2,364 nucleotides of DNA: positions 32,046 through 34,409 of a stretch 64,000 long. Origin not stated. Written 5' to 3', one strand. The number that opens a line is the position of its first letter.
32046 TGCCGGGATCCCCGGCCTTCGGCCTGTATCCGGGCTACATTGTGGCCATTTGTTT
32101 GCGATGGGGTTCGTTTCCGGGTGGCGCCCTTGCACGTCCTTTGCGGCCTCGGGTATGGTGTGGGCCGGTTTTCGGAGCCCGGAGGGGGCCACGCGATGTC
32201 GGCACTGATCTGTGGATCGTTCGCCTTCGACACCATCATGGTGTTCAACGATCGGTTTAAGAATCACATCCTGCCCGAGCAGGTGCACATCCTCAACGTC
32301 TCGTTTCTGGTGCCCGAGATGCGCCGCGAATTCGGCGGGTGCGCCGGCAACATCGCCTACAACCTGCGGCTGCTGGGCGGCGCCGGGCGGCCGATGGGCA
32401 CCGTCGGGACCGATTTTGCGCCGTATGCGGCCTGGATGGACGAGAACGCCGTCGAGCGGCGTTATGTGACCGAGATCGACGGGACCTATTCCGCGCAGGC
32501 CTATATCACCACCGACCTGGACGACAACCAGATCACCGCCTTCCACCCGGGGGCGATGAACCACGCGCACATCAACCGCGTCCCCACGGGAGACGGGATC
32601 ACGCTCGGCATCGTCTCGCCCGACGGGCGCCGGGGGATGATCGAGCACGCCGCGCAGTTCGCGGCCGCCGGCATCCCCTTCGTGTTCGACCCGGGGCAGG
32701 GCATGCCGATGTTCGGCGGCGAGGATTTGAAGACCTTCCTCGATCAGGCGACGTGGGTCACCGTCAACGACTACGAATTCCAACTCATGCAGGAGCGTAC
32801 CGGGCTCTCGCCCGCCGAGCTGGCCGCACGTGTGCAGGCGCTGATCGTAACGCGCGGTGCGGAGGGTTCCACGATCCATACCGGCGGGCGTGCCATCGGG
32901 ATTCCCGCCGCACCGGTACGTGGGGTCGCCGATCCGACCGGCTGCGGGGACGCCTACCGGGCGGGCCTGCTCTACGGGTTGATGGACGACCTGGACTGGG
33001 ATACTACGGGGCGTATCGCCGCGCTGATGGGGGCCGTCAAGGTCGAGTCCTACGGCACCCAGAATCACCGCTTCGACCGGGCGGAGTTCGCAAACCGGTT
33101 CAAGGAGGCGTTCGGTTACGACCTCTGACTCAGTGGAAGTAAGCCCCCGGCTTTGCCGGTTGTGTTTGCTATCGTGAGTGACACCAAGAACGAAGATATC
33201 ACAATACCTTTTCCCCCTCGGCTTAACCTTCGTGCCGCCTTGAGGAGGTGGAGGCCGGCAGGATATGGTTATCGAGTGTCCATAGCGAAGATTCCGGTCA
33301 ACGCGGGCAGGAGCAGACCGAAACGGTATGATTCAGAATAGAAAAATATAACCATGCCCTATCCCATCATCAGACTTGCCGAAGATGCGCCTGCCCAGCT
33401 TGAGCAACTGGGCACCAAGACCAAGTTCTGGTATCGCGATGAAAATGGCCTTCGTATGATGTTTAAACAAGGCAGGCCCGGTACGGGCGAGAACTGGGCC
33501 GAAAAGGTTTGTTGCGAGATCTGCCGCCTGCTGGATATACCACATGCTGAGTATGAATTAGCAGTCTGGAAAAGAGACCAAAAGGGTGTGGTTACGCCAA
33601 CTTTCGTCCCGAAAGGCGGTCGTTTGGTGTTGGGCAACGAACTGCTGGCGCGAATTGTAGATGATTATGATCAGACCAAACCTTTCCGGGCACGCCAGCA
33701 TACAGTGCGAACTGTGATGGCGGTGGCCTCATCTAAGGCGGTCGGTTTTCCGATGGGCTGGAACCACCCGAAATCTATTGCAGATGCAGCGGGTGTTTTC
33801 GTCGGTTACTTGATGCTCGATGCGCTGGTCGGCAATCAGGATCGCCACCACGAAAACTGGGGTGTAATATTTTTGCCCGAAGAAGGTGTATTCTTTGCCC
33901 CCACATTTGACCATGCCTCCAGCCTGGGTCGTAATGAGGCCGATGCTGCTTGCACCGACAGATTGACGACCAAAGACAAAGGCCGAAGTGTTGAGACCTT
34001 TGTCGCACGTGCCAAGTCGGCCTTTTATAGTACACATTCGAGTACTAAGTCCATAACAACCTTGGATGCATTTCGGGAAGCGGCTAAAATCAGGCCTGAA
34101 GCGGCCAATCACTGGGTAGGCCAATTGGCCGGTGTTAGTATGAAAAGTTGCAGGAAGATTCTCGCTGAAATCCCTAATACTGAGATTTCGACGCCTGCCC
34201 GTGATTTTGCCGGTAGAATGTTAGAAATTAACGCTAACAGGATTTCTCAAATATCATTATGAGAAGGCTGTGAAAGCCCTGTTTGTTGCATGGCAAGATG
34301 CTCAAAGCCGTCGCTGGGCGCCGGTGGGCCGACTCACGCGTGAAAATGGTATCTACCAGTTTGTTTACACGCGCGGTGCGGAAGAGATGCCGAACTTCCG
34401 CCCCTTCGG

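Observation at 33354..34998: Split HipA-type kinase plus HipS-like::HIRAN fusion, without HipB: candidate DNA-end-sensing toxin-antitoxin or abortive-infection module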

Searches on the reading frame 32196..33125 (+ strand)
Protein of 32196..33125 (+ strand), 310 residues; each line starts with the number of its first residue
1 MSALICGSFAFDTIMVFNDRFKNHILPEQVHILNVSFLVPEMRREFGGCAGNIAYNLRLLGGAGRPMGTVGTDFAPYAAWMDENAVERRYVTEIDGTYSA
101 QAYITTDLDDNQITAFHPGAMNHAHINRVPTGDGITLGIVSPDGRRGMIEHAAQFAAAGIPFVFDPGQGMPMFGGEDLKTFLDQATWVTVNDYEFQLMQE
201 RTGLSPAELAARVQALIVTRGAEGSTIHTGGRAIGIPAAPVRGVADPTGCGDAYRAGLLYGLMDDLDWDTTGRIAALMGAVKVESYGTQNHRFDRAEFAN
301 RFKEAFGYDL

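Call 67: find_related_loci(query=window:32196-33125:+, collection=metagenome_contigs, flank=6000)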
Query window:32196-33125:+ (310 aa) in metagenome_contigs; peptide patterns used: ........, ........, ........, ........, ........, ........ (x = any residue, [..] = any of these).
600 stretches matched a pattern (row limit reached: there are more); 514 encode a relative of the query (tblastn E <= 1e-3); the best 80 are kept; 80 distinct loci.
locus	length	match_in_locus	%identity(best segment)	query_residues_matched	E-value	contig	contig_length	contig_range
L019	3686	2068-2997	73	1-310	3e-166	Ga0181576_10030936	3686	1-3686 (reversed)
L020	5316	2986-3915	73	1-310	8e-159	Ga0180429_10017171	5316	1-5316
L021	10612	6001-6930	73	1-310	8e-157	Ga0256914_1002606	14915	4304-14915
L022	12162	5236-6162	72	1-308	5e-155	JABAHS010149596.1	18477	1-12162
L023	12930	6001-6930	70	1-310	7e-155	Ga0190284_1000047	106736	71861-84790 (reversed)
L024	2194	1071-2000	72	1-310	2e-165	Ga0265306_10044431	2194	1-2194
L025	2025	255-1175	71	1-307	4e-166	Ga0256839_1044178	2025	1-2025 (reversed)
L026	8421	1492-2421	72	1-310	2e-154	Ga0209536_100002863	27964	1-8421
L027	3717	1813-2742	72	1-310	1e-159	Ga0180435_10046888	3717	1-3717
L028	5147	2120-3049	72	1-310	1e-155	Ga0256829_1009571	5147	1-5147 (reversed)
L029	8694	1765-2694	71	1-310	5e-153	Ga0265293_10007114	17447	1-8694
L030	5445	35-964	69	1-310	8e-155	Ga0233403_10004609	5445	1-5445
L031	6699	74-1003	71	1-310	3e-153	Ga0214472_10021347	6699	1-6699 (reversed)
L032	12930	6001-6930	70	1-310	4e-155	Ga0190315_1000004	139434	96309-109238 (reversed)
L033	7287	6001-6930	70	1-310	1e-152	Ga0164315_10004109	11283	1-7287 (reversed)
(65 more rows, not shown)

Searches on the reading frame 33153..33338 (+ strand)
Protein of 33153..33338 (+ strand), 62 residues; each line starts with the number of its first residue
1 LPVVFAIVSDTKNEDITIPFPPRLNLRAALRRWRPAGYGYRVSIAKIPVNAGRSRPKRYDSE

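Call 84: search_protein_families(library=pfam, proteins=[window:33153-33338:+], max_evalue=1)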
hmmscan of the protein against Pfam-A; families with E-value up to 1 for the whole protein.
window:33153-33338:+ (62 aa): 1 family
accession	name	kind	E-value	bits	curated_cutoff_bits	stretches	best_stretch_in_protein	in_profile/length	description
PF19614.4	DUF6119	-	0.0034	16.5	27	1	3-48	480-524/524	Family of unknown function (DUF6119)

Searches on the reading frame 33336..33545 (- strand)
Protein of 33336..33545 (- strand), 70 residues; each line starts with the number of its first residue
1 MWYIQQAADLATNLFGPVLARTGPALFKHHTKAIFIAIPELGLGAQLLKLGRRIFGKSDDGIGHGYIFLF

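Call 84: search_protein_families(library=pfam, proteins=[window:33336-33545:-], max_evalue=1)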
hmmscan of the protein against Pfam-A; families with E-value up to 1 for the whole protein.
window:33336-33545:- (70 aa): 0 families

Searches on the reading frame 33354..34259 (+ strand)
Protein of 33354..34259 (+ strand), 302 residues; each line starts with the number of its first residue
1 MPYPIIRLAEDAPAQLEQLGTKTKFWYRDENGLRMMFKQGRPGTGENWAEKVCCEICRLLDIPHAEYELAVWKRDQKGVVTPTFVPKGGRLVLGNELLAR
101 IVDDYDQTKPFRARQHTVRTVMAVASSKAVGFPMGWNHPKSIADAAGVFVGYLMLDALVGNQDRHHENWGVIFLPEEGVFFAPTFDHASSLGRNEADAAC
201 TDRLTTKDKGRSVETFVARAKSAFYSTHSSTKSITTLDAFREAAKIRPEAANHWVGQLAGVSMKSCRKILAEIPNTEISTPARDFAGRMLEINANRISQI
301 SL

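Call 3: search_protein_families(library=pfam, proteins=[window:33354-34259:+], max_evalue=1)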
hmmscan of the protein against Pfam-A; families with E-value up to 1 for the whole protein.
window:33354-34259:+ (302 aa): 3 families
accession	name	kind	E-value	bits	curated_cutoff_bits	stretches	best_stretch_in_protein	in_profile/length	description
PF07804.18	HipA_C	-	4.1e-07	30.3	30.5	1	44-230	34-184/213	HipA-like C-terminal domain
PF10939.13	DUF2631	-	0.097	13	25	1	135-173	24-63/66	Protein of unknown function (DUF2631)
PF06702.18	Fam20C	-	0.22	11.6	26.8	1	153-198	96-138/218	Golgi casein kinase, C-terminal, Fam20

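Call 4: search_protein_families(library=ncbifam, proteins=[window:33354-34259:+], max_evalue=1)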
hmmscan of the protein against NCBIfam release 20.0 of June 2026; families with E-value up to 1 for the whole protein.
window:33354-34259:+ (302 aa): 0 families

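Call 14: search_protein_families(library=padloc, proteins=[window:33354-34259:+], max_evalue=1)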
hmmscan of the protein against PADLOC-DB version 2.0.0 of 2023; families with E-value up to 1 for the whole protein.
window:33354-34259:+ (302 aa): 9 families
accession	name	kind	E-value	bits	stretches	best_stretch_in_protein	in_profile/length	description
PDLC04344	PDC-M03A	-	5e-120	398.6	1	2-300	4-301/305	-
PDLC04341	PDC-M03A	-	3.8e-72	241.2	1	1-230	1-232/294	-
PDLC04342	PDC-M03A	-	8.5e-69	230.4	1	5-299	6-295/299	-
PDLC04345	PDC-M03A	-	1.4e-58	196.5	1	3-298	2-299/302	-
PDLC04338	PDC-M03A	-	2.1e-52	176.5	1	10-296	111-403/428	-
PDLC04337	PDC-M03A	-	1e-46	157.5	1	76-299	12-243/250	-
PDLC04340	PDC-M03A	-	1.2e-41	141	1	16-297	15-272/280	-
PDLC04343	PDC-M03A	-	1e-33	114.9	1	8-293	80-362/370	-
PDLC04339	PDC-M03A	-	2.7e-21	74.2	1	20-300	19-287/293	-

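Call 20: find_homologous_proteins(query=window:33354-34259:+)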
Query window:33354-34259:+ (302 aa): 3494 proteins with E <= 0.001 among 5425 candidates; the best 120 are listed.
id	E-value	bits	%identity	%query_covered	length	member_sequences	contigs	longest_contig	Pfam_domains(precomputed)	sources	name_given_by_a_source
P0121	1.2e-174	597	87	100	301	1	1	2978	PF07804.19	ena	-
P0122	3.5e-164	563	80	100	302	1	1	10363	PF07804.19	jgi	-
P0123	1.7e-160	551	79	99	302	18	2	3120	PF07804.19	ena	-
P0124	1.2e-157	542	80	99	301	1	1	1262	PF07804.19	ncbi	-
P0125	1.8e-157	541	80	100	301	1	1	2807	PF07804.19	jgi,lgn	jgi:hypothetical protein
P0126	2.0e-157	541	80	100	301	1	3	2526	PF07804.19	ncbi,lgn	-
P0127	6.5e-157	539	79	100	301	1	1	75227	PF07804.19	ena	-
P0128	6.3e-153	526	76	100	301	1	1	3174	PF07804.19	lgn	-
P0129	1.2e-152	525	76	99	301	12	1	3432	PF07804.19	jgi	jgi:hypothetical protein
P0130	1.4e-152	525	77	99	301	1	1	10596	PF07804.19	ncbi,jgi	-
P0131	7.6e-148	509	74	99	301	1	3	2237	PF07804.19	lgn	-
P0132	5.0e-146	503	72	100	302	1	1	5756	PF07804.19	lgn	-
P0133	2.2e-144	498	71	100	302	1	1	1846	PF07804.19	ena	-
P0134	3.1e-144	498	100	74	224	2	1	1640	PF07804.19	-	-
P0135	1.2e-142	492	71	100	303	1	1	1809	PF07804.19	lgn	-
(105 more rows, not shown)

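Call 21: search_solved_structures(query=window:33354-34259:+, max_evalue=1, show_alignments=2)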
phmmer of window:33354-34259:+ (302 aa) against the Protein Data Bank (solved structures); distinct sequences matched with E-value up to 1: 2.
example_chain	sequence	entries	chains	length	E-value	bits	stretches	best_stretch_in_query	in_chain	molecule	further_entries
3akj_A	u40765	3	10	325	0.007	18.7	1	152-208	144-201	CtkA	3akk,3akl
4kqa_A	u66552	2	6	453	0.19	13.9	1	152-197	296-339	Protein H03A11.1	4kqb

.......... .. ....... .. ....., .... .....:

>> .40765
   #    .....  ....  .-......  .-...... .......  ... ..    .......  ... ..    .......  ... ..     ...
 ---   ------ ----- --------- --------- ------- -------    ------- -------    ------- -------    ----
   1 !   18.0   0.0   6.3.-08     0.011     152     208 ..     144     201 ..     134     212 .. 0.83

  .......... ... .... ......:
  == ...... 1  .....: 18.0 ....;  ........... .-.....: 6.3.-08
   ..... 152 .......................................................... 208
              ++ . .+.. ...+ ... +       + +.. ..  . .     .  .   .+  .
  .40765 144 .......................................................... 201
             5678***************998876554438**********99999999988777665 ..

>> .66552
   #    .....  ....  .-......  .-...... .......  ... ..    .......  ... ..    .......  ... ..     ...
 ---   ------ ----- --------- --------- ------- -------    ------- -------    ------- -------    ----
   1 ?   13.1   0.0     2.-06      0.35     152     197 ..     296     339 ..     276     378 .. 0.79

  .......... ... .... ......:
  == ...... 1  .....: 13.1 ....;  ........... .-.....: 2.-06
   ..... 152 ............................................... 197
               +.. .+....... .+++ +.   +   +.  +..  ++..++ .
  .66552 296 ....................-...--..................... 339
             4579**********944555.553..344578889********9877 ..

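Call 26: search_solved_structures(query=A2, max_evalue=1, show_alignments=3)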
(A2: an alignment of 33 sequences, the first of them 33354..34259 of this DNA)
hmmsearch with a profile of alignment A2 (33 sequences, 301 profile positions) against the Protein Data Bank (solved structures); distinct sequences matched with E-value up to 1: 6.
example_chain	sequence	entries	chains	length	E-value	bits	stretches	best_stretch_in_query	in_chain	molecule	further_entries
3akj_A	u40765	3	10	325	1.1e-08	37.9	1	146-299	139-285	CtkA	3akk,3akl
4kqa_A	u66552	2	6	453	0.021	17.2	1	150-197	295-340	Protein H03A11.1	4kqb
8gjg_A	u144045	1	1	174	0.042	16.2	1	223-298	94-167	gluc_A04_0005 Binder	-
3tu6_A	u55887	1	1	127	0.15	14.4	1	19-84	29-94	Pseudoazurin (Blue copper protein)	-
8ezr_B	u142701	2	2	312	0.33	13.3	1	153-196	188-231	HipT(Lp)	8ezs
7vkb_A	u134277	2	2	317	0.33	13.3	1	153-196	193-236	HipA_C domain-containing protein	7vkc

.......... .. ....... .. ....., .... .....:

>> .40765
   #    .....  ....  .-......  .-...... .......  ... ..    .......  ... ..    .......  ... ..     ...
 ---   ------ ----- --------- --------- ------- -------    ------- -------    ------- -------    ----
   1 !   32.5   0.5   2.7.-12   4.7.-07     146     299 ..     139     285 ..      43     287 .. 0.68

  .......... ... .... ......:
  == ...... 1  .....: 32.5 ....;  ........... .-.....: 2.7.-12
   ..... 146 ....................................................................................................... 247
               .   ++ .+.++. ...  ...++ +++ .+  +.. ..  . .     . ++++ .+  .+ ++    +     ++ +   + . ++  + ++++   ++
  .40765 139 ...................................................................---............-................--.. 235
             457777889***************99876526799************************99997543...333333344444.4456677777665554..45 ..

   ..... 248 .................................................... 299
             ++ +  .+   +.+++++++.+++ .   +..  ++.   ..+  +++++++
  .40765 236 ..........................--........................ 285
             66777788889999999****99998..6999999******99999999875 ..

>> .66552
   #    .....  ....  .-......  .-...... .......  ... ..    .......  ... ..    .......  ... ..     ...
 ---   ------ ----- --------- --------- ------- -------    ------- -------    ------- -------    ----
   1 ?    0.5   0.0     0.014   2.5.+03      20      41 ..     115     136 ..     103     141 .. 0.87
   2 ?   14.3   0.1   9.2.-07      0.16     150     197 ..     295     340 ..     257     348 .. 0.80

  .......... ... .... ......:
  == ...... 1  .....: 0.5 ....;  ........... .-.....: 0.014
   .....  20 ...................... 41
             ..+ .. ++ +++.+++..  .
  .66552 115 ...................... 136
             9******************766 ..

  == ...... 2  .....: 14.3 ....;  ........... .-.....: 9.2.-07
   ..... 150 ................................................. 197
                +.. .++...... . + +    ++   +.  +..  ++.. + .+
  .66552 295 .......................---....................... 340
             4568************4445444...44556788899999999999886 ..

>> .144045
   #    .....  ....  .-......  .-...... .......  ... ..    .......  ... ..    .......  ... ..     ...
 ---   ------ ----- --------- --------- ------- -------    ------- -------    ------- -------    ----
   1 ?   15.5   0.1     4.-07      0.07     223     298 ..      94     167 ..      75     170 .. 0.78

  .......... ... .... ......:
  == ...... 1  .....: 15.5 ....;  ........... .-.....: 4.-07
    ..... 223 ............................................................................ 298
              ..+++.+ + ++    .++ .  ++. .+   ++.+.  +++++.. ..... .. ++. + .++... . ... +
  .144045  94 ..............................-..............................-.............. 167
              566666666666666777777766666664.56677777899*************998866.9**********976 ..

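Call 39: predict_structure(alignment_id=A2)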
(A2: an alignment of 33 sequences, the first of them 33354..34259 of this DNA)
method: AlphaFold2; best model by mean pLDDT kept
length: 302 residues; sequences in the alignment: 33
mean_pLDDT: 88.2   pTM: 0.89
mean pLDDT of the five models: 88.2, 88.1, 86.8, 86.7, 86.1
residues with pLDDT >= 90: 186; 70-90: 85; 50-70: 25; < 50: 6
segments of 3 or more residues with pLDDT < 50: 106-110
pLDDT, mean of each block of 10 residues (from residue 1): 91 63 82 89 91 95 93 92 87 80 55 76 93 93 96 95 69 92 82 94 93 93 87 92 96 96 96 97 98 95 66
secondary structure, 60 per line:
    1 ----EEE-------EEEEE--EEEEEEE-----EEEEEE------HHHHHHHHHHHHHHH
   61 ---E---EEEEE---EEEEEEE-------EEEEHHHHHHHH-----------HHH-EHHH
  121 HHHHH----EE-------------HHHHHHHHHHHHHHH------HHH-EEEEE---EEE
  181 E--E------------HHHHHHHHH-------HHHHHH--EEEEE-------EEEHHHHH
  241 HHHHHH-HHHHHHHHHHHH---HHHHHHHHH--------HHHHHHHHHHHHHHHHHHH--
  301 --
elements in order: E5-7 E15-19 E22-28 E34-39 H46-60 E68-72 E76-82 E90-93 H94-101 H118-125 H145-159 E170-174 E178-181 H197-205 H213-218 E221-225 E233-235 H236-246 H248-259 H263-271 H280-298

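Call 42: fold_search(model_id=the predicted structure, library=pdb)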
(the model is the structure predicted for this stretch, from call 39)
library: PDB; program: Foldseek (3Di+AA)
matches with E <= 10: 1166; with E <= 0.001: 82
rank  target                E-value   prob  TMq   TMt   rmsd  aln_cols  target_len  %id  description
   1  3akk_C                1.3e-12  1.00  0.70  0.74   4.9       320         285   20  Crystal structure of A Helicobacter pylori proinflammatory kinase CtkA (released 2010-12-01)
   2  3akk_B                1.7e-12  1.00  0.67  0.70   5.3       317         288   19  Crystal structure of A Helicobacter pylori proinflammatory kinase CtkA (released 2010-12-01)
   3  3akj_A                2.4e-12  1.00  0.63  0.69   5.8       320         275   20  Crystal structure of A Helicobacter pylori proinflammatory kinase CtkA (released 2010-12-01)
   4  3akl_A                2.7e-12  1.00  0.71  0.76   4.7       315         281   20  Crystal structure of A Helicobacter pylori proinflammatory kinase CtkA (released 2010-12-01)
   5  3akk_A                4.4e-12  1.00  0.66  0.67   5.7       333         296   19  Crystal structure of A Helicobacter pylori proinflammatory kinase CtkA (released 2010-12-01)
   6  3akl_C                5.4e-12  1.00  0.66  0.71   5.6       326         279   19  Crystal structure of A Helicobacter pylori proinflammatory kinase CtkA (released 2010-12-01)
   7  3akk_D                5.4e-12  1.00  0.67  0.70   5.5       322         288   20  Crystal structure of A Helicobacter pylori proinflammatory kinase CtkA (released 2010-12-01)
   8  3dnt_A                1.5e-07  1.00  0.58  0.44   5.9       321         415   12  structures of MDT proteins (released 2009-01-27)
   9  3dnt_B                5.5e-07  1.00  0.56  0.42   5.9       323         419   13  structures of MDT proteins (released 2009-01-27)
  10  7wcf                  1.0e-06  1.00  0.58  0.55   6.0       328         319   14  Crystal structure of the kinase with AMP-PNP (released 2022-06-29)
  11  3tpt_A                1.2e-06  1.00  0.57  0.43   5.9       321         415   12  Structure of HipA(D309Q) bound to ADP (released 2012-10-03)
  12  3tpt_B                1.9e-06  1.00  0.55  0.41   7.4       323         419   13  Structure of HipA(D309Q) bound to ADP (released 2012-10-03)
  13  3tpv                  2.3e-06  1.00  0.54  0.40   9.4       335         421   12  Structure of pHipA bound to ADP (released 2012-10-03)
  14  3dnu                  2.4e-06  1.00  0.52  0.41   6.6       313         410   13  structure of MDT protein (released 2009-01-27)
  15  3tpd                  2.4e-06  1.00  0.52  0.41   6.6       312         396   14  Structure of pHipA, monoclinic form (released 2012-10-03)
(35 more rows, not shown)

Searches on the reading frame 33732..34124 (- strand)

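Call 84: search_protein_families(library=pfam, proteins=[window:33732-34124:-], max_evalue=1)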
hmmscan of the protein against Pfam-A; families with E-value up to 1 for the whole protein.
window:33732-34124:- (131 aa): 1 family
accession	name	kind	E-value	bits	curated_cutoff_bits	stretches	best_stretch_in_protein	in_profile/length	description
PF08012.16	DUF1702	-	0.15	11.4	25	1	53-120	215-282/319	Protein of unknown function (DUF1702)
